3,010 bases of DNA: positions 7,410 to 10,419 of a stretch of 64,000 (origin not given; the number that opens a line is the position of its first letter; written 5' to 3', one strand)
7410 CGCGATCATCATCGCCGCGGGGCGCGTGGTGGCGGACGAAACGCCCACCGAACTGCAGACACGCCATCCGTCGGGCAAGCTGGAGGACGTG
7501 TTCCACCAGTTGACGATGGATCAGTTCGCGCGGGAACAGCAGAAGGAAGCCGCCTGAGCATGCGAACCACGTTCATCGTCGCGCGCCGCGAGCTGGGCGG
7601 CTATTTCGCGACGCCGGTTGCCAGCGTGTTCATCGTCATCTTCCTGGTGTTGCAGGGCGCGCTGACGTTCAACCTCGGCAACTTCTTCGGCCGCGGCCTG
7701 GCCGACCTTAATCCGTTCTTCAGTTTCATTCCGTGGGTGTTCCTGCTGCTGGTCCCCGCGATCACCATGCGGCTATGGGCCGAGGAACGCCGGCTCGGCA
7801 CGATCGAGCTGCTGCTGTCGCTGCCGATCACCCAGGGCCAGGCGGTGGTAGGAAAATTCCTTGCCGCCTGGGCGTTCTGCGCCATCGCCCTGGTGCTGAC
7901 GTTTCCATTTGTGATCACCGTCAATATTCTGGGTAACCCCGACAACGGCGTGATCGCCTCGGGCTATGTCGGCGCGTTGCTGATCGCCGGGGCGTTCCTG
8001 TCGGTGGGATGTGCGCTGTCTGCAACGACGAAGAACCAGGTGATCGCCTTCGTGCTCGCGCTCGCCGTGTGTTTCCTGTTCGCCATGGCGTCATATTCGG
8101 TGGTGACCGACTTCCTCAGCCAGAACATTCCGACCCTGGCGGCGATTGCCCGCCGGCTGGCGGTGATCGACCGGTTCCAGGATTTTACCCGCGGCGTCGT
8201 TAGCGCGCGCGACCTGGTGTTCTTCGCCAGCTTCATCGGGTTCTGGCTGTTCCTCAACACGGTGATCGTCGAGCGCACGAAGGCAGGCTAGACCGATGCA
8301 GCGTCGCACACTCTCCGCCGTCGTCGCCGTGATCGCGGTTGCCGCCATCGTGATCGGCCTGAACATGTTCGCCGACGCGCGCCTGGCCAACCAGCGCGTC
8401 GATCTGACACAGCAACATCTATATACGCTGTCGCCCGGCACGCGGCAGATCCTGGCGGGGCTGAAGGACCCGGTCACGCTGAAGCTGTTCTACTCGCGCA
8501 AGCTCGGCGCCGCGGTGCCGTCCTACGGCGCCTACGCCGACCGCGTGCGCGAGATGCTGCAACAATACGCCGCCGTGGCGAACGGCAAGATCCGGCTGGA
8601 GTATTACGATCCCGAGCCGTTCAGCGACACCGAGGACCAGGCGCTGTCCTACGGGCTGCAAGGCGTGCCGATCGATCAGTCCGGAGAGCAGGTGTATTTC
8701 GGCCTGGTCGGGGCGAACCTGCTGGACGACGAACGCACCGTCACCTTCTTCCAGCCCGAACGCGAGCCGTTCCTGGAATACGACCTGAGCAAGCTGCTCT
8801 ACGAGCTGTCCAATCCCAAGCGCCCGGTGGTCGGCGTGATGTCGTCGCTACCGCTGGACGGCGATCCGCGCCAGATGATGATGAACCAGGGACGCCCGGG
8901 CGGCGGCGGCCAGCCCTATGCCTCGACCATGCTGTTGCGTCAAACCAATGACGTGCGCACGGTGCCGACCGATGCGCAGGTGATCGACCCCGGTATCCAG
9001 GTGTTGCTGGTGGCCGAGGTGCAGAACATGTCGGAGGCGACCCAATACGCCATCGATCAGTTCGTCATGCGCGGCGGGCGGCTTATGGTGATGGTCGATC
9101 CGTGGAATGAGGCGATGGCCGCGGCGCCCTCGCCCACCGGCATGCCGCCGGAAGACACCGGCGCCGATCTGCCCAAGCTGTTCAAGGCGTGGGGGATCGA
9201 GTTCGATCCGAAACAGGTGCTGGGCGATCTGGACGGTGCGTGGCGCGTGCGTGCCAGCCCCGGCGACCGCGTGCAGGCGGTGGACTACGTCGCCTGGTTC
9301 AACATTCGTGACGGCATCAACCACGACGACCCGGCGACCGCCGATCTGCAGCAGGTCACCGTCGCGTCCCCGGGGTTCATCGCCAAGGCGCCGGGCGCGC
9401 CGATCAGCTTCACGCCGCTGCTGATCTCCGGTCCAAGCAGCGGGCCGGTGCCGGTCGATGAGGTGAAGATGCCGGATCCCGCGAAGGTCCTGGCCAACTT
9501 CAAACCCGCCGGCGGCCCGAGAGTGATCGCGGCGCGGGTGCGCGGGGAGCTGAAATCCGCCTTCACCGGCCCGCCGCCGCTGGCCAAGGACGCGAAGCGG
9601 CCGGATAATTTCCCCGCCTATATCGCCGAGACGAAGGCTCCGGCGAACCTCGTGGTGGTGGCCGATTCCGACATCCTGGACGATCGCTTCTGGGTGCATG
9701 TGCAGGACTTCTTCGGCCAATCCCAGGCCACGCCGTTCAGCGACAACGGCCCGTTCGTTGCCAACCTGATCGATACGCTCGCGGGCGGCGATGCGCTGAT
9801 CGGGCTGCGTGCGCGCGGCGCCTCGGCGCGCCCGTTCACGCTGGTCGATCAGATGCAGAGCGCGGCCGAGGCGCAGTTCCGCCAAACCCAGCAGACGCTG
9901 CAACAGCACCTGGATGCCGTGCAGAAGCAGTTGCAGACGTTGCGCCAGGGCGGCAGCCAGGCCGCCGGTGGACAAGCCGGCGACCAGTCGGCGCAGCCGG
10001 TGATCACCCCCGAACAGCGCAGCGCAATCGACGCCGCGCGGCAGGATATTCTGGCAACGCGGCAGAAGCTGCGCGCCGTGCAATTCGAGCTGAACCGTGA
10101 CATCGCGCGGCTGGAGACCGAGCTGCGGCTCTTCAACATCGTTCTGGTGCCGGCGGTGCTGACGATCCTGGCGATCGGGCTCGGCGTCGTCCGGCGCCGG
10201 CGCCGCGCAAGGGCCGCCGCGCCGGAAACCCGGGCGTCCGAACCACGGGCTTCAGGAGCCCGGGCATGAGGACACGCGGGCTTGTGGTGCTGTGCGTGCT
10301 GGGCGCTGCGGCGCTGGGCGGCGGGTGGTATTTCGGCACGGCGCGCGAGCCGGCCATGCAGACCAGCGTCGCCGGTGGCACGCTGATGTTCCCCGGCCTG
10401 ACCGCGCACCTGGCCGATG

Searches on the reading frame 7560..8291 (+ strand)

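Call 112: search_protein_families(library=pfam, proteins=[window:7560-8291:+], max_evalue=0.001)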
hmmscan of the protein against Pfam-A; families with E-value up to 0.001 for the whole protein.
window:7560-8291:+ (243 aa): 4 families
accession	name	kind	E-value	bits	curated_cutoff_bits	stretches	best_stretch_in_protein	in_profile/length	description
PF12679.13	ABC2_membrane_2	-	1.7e-12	47.6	27.2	1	67-182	84-203/283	ABC-2 family transporter protein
PF13346.12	ABC2_membrane_5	-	1.4e-07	31.7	25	1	51-185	32-172/205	ABC-2 family transporter protein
PF12698.13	ABC2_membrane_3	-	1.9e-07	30.9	31.6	1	53-198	164-303/347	ABC-2 family transporter protein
PF12730.13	ABC2_membrane_4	-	9.2e-05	22.9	27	1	24-172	20-177/179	ABC-2 family transporter protein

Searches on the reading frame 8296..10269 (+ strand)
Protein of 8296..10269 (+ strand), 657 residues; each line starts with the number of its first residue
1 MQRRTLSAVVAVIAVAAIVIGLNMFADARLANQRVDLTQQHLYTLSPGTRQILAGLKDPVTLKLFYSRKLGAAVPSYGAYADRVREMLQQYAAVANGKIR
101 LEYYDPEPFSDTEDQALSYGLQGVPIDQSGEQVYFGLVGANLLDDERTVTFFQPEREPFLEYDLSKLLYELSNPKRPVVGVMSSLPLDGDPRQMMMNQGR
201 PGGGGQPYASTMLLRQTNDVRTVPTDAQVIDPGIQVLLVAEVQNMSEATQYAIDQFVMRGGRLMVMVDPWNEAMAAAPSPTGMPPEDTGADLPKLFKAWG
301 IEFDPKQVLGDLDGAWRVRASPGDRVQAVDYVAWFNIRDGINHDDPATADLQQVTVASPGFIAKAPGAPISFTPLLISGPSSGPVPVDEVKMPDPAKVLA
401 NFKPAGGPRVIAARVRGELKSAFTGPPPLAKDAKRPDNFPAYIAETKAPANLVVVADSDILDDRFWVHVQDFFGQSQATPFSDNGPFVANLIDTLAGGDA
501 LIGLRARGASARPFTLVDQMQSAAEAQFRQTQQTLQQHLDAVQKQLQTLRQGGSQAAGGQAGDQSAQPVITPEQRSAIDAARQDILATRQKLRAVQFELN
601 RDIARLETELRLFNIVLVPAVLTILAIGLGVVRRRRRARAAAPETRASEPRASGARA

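Call 112: search_protein_families(library=pfam, proteins=[window:8296-10269:+], max_evalue=0.001)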
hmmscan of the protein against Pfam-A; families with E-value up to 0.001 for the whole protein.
window:8296-10269:+ (657 aa): 2 families
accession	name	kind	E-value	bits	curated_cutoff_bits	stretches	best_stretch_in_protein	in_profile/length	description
PF09822.16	ABC_transp_aux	-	1.4e-57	195.6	34.7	1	176-490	1-287/288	ABC-type uncharacterized transport system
PF23357.1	DUF7088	-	1.5e-27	96.3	27.8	1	39-138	1-103/105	Domain of unknown function (DUF7088)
